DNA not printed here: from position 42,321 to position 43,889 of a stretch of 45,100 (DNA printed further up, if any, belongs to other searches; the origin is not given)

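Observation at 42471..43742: Rex-position gene: coiled-coil / TM protein fused to a GIY-YIG nuclease, co-transcribed with the repressor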

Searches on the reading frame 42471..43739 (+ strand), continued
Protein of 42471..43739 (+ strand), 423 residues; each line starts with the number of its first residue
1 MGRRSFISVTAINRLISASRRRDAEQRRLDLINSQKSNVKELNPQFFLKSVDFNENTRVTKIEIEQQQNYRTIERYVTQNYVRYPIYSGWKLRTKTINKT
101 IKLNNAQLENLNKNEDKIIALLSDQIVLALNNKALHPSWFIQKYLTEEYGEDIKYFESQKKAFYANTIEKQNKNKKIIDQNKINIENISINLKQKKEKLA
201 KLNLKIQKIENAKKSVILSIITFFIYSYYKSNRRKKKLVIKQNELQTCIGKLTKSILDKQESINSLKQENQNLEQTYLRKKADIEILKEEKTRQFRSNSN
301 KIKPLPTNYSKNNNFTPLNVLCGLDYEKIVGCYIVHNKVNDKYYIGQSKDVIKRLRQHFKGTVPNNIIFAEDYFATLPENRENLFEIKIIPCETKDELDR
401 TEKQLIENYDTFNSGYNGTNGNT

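Call 53: search_protein_families(library=padloc, proteins=[P0002, P0010, P0028, P0043, P0056, P0072, P0087, P0097, P0103, P0118], max_evalue=0.01)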
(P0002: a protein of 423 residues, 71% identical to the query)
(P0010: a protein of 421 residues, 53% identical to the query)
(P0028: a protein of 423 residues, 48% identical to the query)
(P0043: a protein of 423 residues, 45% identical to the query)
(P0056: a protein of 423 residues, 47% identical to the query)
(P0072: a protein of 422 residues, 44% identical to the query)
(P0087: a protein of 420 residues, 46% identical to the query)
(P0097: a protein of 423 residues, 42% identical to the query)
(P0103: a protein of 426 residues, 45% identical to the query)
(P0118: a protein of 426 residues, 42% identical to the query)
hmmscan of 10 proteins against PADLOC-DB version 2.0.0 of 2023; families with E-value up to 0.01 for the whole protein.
P0002 (423 aa): 4 families
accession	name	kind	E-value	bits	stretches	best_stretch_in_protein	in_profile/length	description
PDLC03701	HEase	-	1.6e-07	29.5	1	331-418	4-92/271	homing endonuclease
PDLC03679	HEase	-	2.9e-05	22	1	334-421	4-93/257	homing endonuclease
PDLC04925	PDC-S14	-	0.00044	17.3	1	331-360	64-97/301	-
PDLC04923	PDC-S14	-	0.003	14.7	1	332-360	73-106/320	-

P0010 (421 aa): 1 family
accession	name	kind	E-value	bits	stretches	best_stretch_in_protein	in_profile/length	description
PDLC03701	HEase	-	2.1e-06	25.8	1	329-415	4-91/271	homing endonuclease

P0028 (423 aa): 3 families
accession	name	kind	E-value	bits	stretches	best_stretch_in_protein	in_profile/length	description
PDLC03701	HEase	-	9.1e-08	30.2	1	331-417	4-91/271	homing endonuclease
PDLC03679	HEase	-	2.9e-06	25.3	1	336-421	6-93/257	homing endonuclease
PDLC04923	PDC-S14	-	0.00042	17.5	1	336-375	77-112/320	-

P0043 (423 aa): 2 families
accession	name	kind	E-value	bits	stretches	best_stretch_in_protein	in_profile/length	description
PDLC03701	HEase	-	3.2e-07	28.4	1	331-417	4-91/271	homing endonuclease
PDLC04923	PDC-S14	-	0.00057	17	1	331-360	72-106/320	-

P0056 (423 aa): 3 families
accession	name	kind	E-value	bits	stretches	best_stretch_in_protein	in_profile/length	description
PDLC03701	HEase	-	1.2e-07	29.8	1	331-416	4-90/271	homing endonuclease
PDLC03975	UzuA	-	1.4e-06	26.1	1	172-364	17-191/277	-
PDLC04923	PDC-S14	-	0.00041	17.5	1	337-360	83-106/320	-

P0072 (422 aa): 0 families

P0087 (420 aa): 4 families
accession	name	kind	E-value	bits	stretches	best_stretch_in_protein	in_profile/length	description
PDLC03701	HEase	-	3.4e-08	31.6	1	330-414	4-91/271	homing endonuclease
PDLC04923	PDC-S14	-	0.00088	16.4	1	337-359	84-106/320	-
PDLC03975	UzuA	-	0.0027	15.4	0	170-368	67-197/277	-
PDLC00647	ZorA3|ZorA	-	0.0063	13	1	153-297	443-548/780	MotA/ExbB/TolQ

P0097 (423 aa): 4 families
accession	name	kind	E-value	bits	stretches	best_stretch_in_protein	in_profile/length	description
PDLC03701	HEase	-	7.4e-08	30.5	1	331-417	4-91/271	homing endonuclease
PDLC04925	PDC-S14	-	0.00022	18.3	1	338-360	75-97/301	-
PDLC04923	PDC-S14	-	0.0032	14.6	1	338-360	84-106/320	-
PDLC00025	DruG2|DruG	-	0.0068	13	1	231-315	303-385/704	Unknown function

P0103 (426 aa): 2 families
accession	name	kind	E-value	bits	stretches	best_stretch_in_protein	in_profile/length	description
PDLC03701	HEase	-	4.8e-07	27.9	1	333-420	4-91/271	homing endonuclease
PDLC03679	HEase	-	0.00069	17.5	1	340-424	8-93/257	homing endonuclease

P0118 (426 aa): 4 families
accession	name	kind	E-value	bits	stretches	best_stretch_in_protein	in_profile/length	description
PDLC03701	HEase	-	5.5e-05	21.1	1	333-422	4-93/271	homing endonuclease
PDLC00551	JetC2|JetC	-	0.00017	17.6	1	93-289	286-479/1365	DUF3584 domain; MukB-like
PDLC03975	UzuA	-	0.00018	19.3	1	259-366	72-190/277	-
PDLC00552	JetC2|JetC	-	0.00028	16.7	1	176-298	283-404/1365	DUF3584 domain; MukB-like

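Call 59: search_dna_similar(query=window:42471-43739:+, collection=phages, mode=protein, max_rows=30, max_evalue=0.001)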
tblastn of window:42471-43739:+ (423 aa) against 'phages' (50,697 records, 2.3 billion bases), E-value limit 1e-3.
Records with a match: 12; places in all: 12; records where one place covers at least 80% of the query: 0.
Best place of each record, by identity: <60% 12.
By first word of the organism name: Bacillus 9; Enterococcus 3.
By host as written in the record: Bacillus subtilis BEST7003 4; Bacillus anthracis Sterne 2; Bacillus megaterium str. ATCC 43725 2; Enterococcus faecium TX1330 2; Bacillus subtilis 1; Enterococcus faecium 1.
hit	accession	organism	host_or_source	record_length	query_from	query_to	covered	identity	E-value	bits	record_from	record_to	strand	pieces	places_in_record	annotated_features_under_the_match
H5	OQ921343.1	Bacillus phage SPbetaL3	Bacillus subtilis BEST7003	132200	325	423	23%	35.6%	2e-7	60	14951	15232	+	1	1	hypothetical protein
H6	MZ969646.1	Bacillus phage BUCT082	Bacillus subtilis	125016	325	423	23%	34.7%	9e-8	61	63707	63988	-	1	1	excinuclease ABC subunit C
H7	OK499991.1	Bacillus phage vB_BanS_Sophrita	Bacillus anthracis Sterne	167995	333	422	21%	38.0%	1e-4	50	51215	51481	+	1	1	GIY-YIG endonuclease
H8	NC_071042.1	Bacillus phage vB_BanS_Sophrita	Bacillus anthracis Sterne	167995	333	422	21%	38.0%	1e-4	50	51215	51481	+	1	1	homing endonuclease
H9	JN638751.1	Bacillus phage G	Bacillus megaterium str. ATCC 43725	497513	329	421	22%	34.3%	8e-4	48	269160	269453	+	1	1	355: gp355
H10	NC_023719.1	Bacillus phage G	Bacillus megaterium str. ATCC 43725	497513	329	421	22%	34.3%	8e-4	48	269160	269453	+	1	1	355: homing endonuclease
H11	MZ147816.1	Enterococcus phage 113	Enterococcus faecium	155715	326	417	22%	34.7%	4e-4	49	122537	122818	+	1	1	group I intron endonuclease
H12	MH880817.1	Enterococcus phage EfV12-phi1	Enterococcus faecium TX1330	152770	326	417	22%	34.3%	2e-4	50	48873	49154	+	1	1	hypothetical protein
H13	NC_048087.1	Enterococcus phage EfV12-phi1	Enterococcus faecium TX1330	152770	326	417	22%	34.3%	2e-4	50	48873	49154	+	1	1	homing endonuclease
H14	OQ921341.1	Bacillus phage SPbetaL1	Bacillus subtilis BEST7003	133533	331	423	22%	33.7%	1e-5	54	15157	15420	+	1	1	hypothetical protein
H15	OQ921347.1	Bacillus phage SPbetaL7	Bacillus subtilis BEST7003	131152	331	423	22%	32.6%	5e-5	52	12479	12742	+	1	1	hypothetical protein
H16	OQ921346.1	Bacillus phage SPbetaL6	Bacillus subtilis BEST7003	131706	331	423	22%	32.6%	5e-5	52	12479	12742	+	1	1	hypothetical protein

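Call 67: search_solved_structures(query=A2, max_evalue=1)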
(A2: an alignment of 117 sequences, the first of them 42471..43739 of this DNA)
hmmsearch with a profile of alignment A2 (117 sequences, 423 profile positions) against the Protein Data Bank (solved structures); distinct sequences matched with E-value up to 1: 36.
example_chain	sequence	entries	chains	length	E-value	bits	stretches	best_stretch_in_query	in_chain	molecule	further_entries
1mk0_A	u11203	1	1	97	2.1e-07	33.6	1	331-418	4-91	Intron-associated endonuclease 1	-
1ln0_A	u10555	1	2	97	4.2e-07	32.6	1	331-418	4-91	intron-associated endonuclease 1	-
1yd6_A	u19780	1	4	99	0.015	17.6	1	331-363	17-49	UvrC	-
8qox_B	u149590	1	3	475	0.02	17.2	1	158-265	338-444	Conserved membrane protein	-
9fqr_G1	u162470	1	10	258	0.026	16.9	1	201-301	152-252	Axonemal dynein light intermediate polypeptide 1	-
9d2f_P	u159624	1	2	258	0.028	16.7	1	201-301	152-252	Axonemal dynein light intermediate polypeptide 1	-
4zry_B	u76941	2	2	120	0.028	16.7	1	230-305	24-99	Keratin, type II cytoskeletal 1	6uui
8j07_e0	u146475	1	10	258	0.032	16.6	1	201-301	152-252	Axonemal dynein light intermediate polypeptide 1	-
7ju4_v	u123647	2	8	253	0.043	16.1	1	184-300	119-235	28 kDa inner dynein arm light chain, axonemal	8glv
8gji_A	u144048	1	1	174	0.043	16.1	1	147-302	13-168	GCG binder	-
9y6s_6n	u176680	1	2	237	0.051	15.9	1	201-302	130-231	Dynein arm light chain, putative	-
9w9h_A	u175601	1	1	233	0.051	15.9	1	232-338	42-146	Kinesin-like protein KIF3A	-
7wu7_6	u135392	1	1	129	0.067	15.5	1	175-290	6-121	Prefoldin subunit 6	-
2wpr_A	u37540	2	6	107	0.072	15.4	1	224-308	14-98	TRIMERIC AUTOTRANSPORTER ADHESIN FRAGMENT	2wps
9cjy_B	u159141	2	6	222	0.12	14.7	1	155-283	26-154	Hemagglutinin HA2 chain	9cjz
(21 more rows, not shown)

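Call 73: search_dna_similar(query=window:42471-43739:+, collection=plasmids, mode=protein, max_rows=30, max_evalue=0.001)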
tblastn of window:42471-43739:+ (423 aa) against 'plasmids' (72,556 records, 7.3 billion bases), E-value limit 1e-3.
Records with a match: 13; places in all: 13; records where one place covers at least 80% of the query: 0.
Best place of each record, by identity: <60% 13.
By first word of the organism name: Bacillus 6; Lactococcus 5; Peribacillus 1; Paenisporosarcina 1.
By predicted mobility (MOB-suite, as given by PLSDB): mobilizable 5; non-mobilizable 5; conjugative 3.
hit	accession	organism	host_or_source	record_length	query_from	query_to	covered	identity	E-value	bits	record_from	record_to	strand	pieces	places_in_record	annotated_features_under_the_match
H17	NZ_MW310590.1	Lactococcus garvieae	-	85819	299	422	29%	35.2%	2e-7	61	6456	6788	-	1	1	GIY-YIG nuclease family protein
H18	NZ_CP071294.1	Lactococcus sp. LG1074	Homo sapiens,mixed culture,Human feces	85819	299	422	29%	35.2%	2e-7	61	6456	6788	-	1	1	GIY-YIG nuclease family protein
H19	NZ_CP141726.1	Lactococcus formosensis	-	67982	329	422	22%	41.8%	2e-9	67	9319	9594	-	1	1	GIY-YIG nuclease family protein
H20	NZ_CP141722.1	Lactococcus formosensis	Micropterus salmoides,cell culture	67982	329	422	22%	41.8%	2e-9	67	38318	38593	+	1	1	GIY-YIG nuclease family protein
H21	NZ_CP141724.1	Lactococcus formosensis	Oncorhynchus mykiss,cell culture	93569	329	422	22%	41.8%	2e-9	67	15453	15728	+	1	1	GIY-YIG nuclease family protein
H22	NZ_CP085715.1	Peribacillus asahii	single cell,soil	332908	327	422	23%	37.8%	2e-6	58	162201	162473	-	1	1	excinuclease ABC subunit C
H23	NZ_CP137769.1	Bacillus cereus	Passiflora edulis Sims,Pure ...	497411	329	422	22%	36.5%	2e-7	61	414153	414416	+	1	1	GIY-YIG nuclease family protein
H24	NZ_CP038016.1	Paenisporosarcina antarctica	Antarctica: Sea off King George Island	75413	329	422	22%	36.4%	5e-5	54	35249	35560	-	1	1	GIY-YIG nuclease family protein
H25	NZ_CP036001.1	Bacillus mycoides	cell culture,soil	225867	329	422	22%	35.4%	6e-7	60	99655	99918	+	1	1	GIY-YIG nuclease family protein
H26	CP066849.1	Bacillus mycoides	single cell,soil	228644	329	422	22%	35.4%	6e-7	60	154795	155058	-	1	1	GIY-YIG nuclease family protein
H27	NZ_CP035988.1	Bacillus mycoides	cell culture,soil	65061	329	422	22%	34.4%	3e-6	57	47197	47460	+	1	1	GIY-YIG nuclease family protein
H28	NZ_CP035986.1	Bacillus mycoides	cell culture,soil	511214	329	422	22%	34.4%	4e-6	57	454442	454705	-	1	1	GIY-YIG nuclease family protein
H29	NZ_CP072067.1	Bacillus mycoides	cell culture,soil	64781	329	422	22%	34.4%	8e-6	56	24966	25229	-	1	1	GIY-YIG nuclease family protein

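Call 74: get_annotated_region(hit=H19, flank=4000)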
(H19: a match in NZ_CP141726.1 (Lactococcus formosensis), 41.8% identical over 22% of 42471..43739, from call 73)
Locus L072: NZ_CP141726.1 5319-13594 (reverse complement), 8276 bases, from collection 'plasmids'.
description: Lactococcus formosensis strain M03102409 EE5d7 plasmid unnamed, complete sequence
organism: Lactococcus formosensis (NCBI taxid 1281486)
taxonomy: Bacteria; Bacillota; Bacilli; Lactobacillales; Streptococcaceae; Lactococcus; Lactococcus formosensis
host: -; source: -; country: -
typing (MOB-suite, as given by PLSDB): mobilizable; relaxase MOBV
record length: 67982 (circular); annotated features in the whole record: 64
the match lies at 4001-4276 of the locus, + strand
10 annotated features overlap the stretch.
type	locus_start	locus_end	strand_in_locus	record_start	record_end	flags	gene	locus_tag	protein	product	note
CDS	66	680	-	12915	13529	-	-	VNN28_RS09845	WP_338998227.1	DUF1643 domain-containing protein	-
CDS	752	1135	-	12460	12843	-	-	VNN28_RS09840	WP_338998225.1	hypothetical protein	-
CDS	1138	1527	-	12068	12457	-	-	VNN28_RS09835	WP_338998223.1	hypothetical protein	-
CDS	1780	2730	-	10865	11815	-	-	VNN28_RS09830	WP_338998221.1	hypothetical protein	-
CDS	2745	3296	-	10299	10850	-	-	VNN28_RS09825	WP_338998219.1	recombinase family protein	GO:0006310 - DNA recombination [Evidence IEA]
CDS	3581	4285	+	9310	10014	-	-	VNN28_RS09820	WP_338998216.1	GIY-YIG nuclease family protein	-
CDS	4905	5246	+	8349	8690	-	-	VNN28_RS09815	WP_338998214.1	hypothetical protein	-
CDS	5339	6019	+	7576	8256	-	-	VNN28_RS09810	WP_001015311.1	IS6-like element IS1216 family transposase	GO:0006313 - DNA transposition [Evidence IEA]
CDS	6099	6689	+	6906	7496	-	-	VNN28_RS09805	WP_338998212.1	site-specific integrase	-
CDS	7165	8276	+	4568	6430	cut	-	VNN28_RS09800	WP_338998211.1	heavy metal translocating P-type ATPase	-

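Call 75: get_annotated_region(hit=H23, flank=4000)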
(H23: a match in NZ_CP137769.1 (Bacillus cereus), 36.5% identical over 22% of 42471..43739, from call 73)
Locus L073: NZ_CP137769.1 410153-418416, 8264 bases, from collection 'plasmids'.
description: Bacillus cereus strain GUCC 3 plasmid plas2, complete sequence
organism: Bacillus cereus (NCBI taxid 1396)
taxonomy: Bacteria; Bacillota; Bacilli; Bacillales; Bacillaceae; Bacillus; Bacillus cereus
host: -; source: Passiflora edulis Sims,Pure culture,leaves; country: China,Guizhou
typing (MOB-suite, as given by PLSDB): non-mobilizable; replicon rep_cluster_125; mating-pair formation MPF_T
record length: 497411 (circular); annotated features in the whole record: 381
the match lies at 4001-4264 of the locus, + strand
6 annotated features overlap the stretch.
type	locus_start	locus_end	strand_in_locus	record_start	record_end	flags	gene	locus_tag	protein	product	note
CDS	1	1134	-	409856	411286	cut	-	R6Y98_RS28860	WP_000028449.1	IS4 family transposase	-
CDS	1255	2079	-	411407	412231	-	-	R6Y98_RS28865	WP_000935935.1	MBL fold metallo-hydrolase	-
CDS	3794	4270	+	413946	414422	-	-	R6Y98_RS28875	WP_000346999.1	GIY-YIG nuclease family protein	-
CDS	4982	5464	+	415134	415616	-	-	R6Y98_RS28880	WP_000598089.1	hypothetical protein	-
CDS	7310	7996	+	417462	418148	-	-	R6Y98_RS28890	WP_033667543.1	response regulator transcription factor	GO:0000160 - phosphorelay signal transduction system [Evidence IEA]; GO:0006355 - regulation of DNA-templated ...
CDS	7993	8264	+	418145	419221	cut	-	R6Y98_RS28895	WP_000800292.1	HAMP domain-containing sensor histidine kinase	GO:0007165 - signal transduction [Evidence IEA]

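Call 76: get_annotated_region(hit=H5, flank=4000)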
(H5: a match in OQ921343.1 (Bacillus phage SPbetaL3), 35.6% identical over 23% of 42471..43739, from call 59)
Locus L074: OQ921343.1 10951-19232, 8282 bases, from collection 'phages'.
description: Bacillus phage SPbetaL3, complete genome.
organism: Bacillus phage SPbetaL3 (NCBI taxid 3053437)
taxonomy: Viruses; Duplodnaviria; Heunggongvirae; Uroviricota; Caudoviricetes; Spbetavirus
host: Bacillus subtilis BEST7003; source: soil; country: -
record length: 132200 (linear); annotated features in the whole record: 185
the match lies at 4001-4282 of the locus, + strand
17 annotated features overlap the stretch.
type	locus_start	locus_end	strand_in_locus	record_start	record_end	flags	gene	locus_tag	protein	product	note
CDS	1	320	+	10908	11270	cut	-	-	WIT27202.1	hypothetical protein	23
CDS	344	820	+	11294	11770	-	-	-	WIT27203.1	hypothetical protein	24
CDS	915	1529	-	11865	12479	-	-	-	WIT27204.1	hypothetical protein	25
CDS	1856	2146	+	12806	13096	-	-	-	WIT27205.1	hypothetical protein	26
CDS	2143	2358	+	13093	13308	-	-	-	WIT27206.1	hypothetical protein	27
CDS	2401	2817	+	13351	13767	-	-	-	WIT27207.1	hypothetical protein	28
CDS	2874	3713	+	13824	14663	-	-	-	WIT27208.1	hypothetical protein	29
CDS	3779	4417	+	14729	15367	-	-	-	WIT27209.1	hypothetical protein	30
CDS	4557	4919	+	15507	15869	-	-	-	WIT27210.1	hypothetical protein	31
CDS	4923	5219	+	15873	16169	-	-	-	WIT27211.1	hypothetical protein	32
CDS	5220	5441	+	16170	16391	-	-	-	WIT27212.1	hypothetical protein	33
CDS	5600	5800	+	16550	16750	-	-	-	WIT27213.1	hypothetical protein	34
CDS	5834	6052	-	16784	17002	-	-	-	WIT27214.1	hypothetical protein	35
CDS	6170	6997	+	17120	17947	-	-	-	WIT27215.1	hypothetical protein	36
CDS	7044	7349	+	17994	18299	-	-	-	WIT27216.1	hypothetical protein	37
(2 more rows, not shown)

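Call 77: search_protein_families(library=padloc, proteins=[L072:3581-4282:+, L073:3794-4267:+, L074:3779-4414:+], max_evalue=0.01)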
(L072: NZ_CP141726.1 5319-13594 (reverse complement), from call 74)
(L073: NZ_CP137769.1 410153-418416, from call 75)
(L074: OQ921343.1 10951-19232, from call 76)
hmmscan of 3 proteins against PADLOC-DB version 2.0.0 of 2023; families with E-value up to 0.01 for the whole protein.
L072:3581-4282:+ (234 aa): 7 families
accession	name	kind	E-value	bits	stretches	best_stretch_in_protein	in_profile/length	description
PDLC04925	PDC-S14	-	0.00013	19.1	1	141-170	62-95/301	-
PDLC04923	PDC-S14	-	0.00016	18.8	1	141-172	70-106/320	-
PDLC03679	HEase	-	0.0002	19.3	1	146-231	4-93/257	homing endonuclease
PDLC03701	HEase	-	0.00052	17.9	1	142-177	3-38/271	homing endonuclease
PDLC03677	HEase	-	0.00098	16.6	1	139-172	46-79/359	homing endonuclease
PDLC03975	UzuA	-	0.0011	16.7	1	137-171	152-186/277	-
PDLC05062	PDC-S66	-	0.0031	15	1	27-159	43-166/282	-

L073:3794-4267:+ (158 aa): 4 families
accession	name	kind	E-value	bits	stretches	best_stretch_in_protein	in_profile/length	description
PDLC04925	PDC-S14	-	3e-05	21.2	1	67-109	59-106/301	-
PDLC04922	PDC-S14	-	0.0001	19.7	1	64-103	43-80/305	-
PDLC04923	PDC-S14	-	0.00021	18.5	1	66-103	66-108/320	-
PDLC03679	HEase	-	0.00037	18.4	1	72-156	3-93/257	homing endonuclease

L074:3779-4414:+ (212 aa): 2 families
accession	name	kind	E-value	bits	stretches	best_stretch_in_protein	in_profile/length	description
PDLC03701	HEase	-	9.5e-05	20.3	0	80-111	3-34/271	homing endonuclease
PDLC03679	HEase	-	0.0012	16.8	1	91-184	11-112/257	homing endonuclease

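Call 80: find_encoding_contigs(protein=P0028, flank=5000, max_places=2)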
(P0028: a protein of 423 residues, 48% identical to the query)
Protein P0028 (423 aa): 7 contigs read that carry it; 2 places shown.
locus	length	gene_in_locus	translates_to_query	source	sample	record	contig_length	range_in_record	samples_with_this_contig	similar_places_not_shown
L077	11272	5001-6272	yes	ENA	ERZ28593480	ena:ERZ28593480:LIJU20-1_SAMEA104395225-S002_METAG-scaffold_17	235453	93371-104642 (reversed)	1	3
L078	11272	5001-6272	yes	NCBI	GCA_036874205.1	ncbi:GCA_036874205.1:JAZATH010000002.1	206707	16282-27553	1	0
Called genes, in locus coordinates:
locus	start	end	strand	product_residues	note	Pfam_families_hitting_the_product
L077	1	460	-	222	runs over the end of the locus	PF03167:UDG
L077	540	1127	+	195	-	PF02659:Mntp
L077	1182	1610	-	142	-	PF02082:Rrf2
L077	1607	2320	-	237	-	PF00899:ThiF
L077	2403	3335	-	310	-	PF00291:PALP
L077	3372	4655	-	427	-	PF01053:Cys_Met_Meta_PP, PF00155:Aminotran_1_2 (weak), PF00266:Aminotran_5 (weak), PF01041:DegT_DnrJ_EryC1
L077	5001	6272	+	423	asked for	PF01541:GIY-YIG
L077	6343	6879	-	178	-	PF00210:Ferritin (weak), PF02915:Rubrerythrin, PF21349:RUBY_RBDX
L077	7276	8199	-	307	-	PF13408:Zn_ribbon_recom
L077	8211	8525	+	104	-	PF22083:I-HmuI_NUMOD-like (weak)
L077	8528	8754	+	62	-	-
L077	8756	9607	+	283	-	PF02481:DNA_processg_A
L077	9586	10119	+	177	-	PF13419:HAD_2 (faint)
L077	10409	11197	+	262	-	PF00561:Abhydrolase_1, PF12697:Abhydrolase_6 (weak), PF12146:Hydrolase_4, PF03096:Ndr (weak)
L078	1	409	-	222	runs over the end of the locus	PF03167:UDG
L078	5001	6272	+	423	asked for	PF01541:GIY-YIG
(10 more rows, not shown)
